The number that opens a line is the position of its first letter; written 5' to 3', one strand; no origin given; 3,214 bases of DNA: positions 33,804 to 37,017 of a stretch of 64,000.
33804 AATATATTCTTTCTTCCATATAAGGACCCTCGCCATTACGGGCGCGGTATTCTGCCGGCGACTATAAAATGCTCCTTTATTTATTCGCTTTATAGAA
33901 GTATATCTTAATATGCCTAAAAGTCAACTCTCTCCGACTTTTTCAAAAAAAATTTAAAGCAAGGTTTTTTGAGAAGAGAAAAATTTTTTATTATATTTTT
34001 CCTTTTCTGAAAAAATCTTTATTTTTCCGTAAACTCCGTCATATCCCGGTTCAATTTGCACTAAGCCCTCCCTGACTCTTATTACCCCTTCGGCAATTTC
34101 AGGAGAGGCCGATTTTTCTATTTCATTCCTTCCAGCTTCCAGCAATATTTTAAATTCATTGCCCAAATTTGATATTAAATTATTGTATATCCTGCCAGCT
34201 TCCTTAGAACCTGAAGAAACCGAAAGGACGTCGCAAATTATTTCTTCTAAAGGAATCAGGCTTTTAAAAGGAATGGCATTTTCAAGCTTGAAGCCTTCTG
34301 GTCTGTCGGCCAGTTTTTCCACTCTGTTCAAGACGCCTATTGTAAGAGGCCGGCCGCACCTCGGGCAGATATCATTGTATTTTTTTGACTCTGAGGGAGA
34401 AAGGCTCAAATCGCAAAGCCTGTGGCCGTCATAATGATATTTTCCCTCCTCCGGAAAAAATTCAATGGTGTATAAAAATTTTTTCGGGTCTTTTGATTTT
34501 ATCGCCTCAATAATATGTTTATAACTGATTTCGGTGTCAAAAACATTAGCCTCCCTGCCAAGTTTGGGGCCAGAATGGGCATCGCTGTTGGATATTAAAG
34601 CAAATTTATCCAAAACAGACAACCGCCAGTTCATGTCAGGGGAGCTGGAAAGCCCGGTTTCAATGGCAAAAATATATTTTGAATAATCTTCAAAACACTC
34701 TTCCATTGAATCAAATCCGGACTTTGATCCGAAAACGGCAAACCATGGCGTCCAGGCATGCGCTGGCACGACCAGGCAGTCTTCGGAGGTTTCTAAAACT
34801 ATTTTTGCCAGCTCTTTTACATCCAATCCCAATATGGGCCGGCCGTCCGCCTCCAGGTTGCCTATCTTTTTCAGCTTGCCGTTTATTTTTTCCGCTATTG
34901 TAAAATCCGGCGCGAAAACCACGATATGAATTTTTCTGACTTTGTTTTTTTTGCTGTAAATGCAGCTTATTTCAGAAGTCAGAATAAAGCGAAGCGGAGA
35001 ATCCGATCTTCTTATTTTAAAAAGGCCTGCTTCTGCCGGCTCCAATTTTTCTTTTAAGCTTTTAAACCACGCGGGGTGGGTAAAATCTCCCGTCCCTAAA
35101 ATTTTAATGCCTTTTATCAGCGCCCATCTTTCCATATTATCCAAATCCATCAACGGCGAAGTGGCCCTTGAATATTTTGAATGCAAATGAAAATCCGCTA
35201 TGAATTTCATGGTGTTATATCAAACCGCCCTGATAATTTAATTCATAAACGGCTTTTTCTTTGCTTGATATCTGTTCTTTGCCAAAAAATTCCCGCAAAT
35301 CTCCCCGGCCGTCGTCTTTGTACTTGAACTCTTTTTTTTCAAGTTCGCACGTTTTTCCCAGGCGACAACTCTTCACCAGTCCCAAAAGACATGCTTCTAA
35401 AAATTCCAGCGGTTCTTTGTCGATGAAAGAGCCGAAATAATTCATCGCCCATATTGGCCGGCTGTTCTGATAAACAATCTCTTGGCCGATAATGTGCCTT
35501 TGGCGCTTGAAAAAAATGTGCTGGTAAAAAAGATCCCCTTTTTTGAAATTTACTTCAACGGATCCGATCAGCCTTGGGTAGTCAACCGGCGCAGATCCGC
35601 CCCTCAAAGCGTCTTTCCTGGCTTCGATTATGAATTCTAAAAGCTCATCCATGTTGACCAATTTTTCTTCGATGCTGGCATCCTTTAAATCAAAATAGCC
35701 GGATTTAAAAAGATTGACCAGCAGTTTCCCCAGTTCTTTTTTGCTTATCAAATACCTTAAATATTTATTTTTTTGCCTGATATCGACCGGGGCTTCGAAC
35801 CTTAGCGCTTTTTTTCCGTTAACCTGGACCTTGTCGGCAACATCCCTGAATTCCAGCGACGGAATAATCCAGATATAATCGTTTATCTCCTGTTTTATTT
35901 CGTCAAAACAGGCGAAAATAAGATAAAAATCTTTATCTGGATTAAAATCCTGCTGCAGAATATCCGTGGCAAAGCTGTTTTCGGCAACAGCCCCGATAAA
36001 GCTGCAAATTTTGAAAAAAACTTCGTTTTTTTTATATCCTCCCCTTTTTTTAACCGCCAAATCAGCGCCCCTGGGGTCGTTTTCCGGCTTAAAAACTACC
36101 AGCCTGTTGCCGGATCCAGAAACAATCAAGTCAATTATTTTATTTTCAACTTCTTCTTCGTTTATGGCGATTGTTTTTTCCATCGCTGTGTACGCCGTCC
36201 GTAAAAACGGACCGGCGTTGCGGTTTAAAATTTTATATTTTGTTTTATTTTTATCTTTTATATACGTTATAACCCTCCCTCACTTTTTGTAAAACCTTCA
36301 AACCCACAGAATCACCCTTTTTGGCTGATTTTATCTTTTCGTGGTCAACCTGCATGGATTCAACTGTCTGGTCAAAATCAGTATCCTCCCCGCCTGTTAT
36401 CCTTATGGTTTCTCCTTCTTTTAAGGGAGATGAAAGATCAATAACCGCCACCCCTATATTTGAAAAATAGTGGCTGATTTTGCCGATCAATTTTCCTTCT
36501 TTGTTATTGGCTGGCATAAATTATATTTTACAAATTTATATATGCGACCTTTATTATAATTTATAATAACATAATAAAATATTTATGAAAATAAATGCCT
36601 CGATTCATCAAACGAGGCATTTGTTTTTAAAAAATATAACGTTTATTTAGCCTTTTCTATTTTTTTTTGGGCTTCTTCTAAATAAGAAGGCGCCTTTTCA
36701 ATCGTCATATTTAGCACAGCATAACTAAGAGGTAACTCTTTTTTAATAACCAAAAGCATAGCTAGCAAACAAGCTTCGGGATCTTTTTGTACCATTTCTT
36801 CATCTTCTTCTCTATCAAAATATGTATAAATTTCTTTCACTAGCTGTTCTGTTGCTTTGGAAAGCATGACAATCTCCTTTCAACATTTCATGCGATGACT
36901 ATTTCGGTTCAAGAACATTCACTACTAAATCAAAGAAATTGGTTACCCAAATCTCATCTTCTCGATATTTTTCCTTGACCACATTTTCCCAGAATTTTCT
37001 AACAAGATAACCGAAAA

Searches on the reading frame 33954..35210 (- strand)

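Call 7: search_protein_families(library=pfam, proteins=[window:33954-35210:-], max_evalue=0.01)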
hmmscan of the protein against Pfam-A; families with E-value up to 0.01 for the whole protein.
window:33954-35210:- (418 aa): 1 family
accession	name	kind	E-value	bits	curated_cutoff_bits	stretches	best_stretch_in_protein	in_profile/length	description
PF13263.12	PHP_C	-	0.002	18.1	21.3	1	206-240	19-54/56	PHP-associated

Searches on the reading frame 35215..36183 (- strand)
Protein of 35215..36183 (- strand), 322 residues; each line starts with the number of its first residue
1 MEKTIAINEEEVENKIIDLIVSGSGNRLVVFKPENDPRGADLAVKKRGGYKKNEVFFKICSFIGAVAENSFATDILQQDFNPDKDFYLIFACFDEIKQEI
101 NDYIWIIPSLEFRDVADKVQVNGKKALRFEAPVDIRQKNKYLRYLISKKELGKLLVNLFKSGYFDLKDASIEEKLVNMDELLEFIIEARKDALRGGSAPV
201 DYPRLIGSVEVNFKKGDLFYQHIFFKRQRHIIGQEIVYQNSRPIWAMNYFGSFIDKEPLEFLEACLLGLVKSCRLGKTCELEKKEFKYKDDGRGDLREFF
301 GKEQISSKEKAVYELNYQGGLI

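Call 7: search_protein_families(library=pfam, proteins=[window:35215-36183:-], max_evalue=0.01)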
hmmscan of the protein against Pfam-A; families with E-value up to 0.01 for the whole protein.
window:35215-36183:- (322 aa): 1 family
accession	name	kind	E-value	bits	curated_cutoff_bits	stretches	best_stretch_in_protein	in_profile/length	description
PF18931.5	DUF5680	-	6.6e-19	68.7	25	1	229-322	7-104/104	Domain of unknown function (DUF5680)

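Call 11: search_protein_families(library=phrogs, proteins=[window:35215-36183:-], max_evalue=0.1)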
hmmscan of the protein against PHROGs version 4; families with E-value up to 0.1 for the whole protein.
window:35215-36183:- (322 aa): 0 families

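Call 12: search_protein_families(library=padloc, proteins=[window:35215-36183:-], max_evalue=0.1)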
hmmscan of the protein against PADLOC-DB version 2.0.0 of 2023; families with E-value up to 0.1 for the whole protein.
window:35215-36183:- (322 aa): 0 families

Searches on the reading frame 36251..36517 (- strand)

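Call 7: search_protein_families(library=pfam, proteins=[window:36251-36517:-], max_evalue=0.01)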
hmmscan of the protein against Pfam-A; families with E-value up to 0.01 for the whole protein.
window:36251-36517:- (88 aa): 2 families
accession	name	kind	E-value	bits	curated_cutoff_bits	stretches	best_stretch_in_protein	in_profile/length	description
PF03144.31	GTP_EFTU_D2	-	0.00019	22.3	30.3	1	32-75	13-58/73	Elongation factor Tu domain 2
PF16325.11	Peptidase_U32_C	-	0.0021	18.6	28.2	1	10-82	5-79/83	Peptidase family U32 C-terminal domain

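Call 11: search_protein_families(library=phrogs, proteins=[window:36251-36517:-], max_evalue=0.1)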
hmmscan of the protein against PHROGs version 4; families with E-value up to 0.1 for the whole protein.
window:36251-36517:- (88 aa): 1 family
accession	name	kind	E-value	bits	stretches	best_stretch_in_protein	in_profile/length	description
phrog_7267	-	unknown function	0.024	15.7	1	61-80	20-39/45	-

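Call 12: search_protein_families(library=padloc, proteins=[window:36251-36517:-], max_evalue=0.1)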
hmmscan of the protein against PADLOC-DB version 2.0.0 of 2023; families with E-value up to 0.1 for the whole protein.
window:36251-36517:- (88 aa): 1 family
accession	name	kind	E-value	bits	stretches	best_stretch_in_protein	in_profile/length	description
PDLC02328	AbiEii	-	0.024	12.5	1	44-81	34-70/203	AbiEii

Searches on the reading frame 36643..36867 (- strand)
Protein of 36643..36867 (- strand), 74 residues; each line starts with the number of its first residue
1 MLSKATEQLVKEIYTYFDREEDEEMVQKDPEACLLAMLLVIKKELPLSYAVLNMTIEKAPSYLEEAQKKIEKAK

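Call 7: search_protein_families(library=pfam, proteins=[window:36643-36867:-], max_evalue=0.01)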
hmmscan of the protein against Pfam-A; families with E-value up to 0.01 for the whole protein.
window:36643-36867:- (74 aa): 0 families

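Call 11: search_protein_families(library=phrogs, proteins=[window:36643-36867:-], max_evalue=0.1)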
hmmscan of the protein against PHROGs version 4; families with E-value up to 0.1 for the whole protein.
window:36643-36867:- (74 aa): 0 families

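Call 12: search_protein_families(library=padloc, proteins=[window:36643-36867:-], max_evalue=0.1)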
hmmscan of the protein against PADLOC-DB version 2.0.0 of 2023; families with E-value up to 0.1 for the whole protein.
window:36643-36867:- (74 aa): 0 families

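Call 13: search_protein_families(library=ncbifam, proteins=[window:36643-36867:-], max_evalue=0.01)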
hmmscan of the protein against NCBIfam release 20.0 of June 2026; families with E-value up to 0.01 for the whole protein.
window:36643-36867:- (74 aa): 0 families

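Call 75: find_homologous_proteins(query=window:36643-36867:-, max_evalue=0.001)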
Query window:36643-36867:- (74 aa): 1 proteins with E <= 0.001 among 1 candidates.
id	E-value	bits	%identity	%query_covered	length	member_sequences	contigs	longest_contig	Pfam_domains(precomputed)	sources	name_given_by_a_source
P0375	1.0e-37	144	100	100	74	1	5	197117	-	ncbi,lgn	-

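Call 82: predict_structure(alignment_id=A4)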
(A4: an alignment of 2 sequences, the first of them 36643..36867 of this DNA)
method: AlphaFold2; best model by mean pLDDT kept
length: 74 residues; sequences in the alignment: 2
mean_pLDDT: 70.9   pTM: 0.40
mean pLDDT of the five models: 70.9, 65.2, 60.5, 54.7, 52.1
residues with pLDDT >= 90: 0; 70-90: 43; 50-70: 29; < 50: 2
segments of 3 or more residues with pLDDT < 50: none
pLDDT, mean of each block of 10 residues (from residue 1): 64 64 67 73 77 79 75 62
secondary structure, 60 per line:
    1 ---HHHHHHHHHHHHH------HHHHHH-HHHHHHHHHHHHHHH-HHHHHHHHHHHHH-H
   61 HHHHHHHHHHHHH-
elements in order: H4-16 H23-28 H30-44 H46-58 H60-73
